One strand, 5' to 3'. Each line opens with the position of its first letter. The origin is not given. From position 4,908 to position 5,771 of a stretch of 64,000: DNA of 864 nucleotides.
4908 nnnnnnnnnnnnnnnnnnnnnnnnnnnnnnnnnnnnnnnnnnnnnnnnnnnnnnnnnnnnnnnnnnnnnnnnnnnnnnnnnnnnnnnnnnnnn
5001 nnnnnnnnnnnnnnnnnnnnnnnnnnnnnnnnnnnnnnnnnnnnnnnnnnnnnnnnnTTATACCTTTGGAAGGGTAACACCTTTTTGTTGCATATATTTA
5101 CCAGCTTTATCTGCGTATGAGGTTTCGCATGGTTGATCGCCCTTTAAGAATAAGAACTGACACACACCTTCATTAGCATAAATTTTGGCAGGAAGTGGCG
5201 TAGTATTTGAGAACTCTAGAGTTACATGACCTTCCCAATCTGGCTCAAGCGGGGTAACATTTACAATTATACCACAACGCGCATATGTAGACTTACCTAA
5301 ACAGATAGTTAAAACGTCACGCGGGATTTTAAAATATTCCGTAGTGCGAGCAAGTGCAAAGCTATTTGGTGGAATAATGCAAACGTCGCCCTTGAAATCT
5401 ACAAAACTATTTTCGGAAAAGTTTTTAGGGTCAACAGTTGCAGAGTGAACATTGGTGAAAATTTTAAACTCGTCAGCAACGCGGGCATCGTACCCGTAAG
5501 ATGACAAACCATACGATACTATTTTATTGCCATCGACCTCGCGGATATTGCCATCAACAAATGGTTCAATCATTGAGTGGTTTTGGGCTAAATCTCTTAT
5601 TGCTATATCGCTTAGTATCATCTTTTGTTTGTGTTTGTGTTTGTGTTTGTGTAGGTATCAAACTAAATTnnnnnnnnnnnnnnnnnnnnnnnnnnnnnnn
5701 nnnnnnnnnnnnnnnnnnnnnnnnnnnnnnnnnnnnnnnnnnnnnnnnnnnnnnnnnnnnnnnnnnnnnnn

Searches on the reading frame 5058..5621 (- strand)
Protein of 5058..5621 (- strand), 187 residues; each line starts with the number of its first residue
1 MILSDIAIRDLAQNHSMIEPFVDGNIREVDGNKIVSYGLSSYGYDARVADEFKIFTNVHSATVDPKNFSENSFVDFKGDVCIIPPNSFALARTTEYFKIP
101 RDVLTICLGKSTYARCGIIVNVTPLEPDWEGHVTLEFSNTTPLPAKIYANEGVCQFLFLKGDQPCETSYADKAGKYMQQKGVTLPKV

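Call 28: search_protein_families(library=pfam, proteins=[window:5058-5621:-], max_evalue=0.001)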
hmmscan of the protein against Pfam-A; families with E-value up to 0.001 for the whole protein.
window:5058-5621:- (187 aa): 2 families
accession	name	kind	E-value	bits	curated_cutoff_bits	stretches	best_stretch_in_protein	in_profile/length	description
PF22769.1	DCD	-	1.3e-34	119.9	27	1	2-159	1-151/153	dCTP deaminase-like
PF00692.24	dUTPase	-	0.00054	20.2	22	0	81-163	24-106/129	dUTPase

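Call 63: find_encoding_contigs(protein=window:5058-5621:-, flank=3000, max_places=10)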
Protein window:5058-5621:- (187 aa): no gene with exactly this product is on record in the collection.
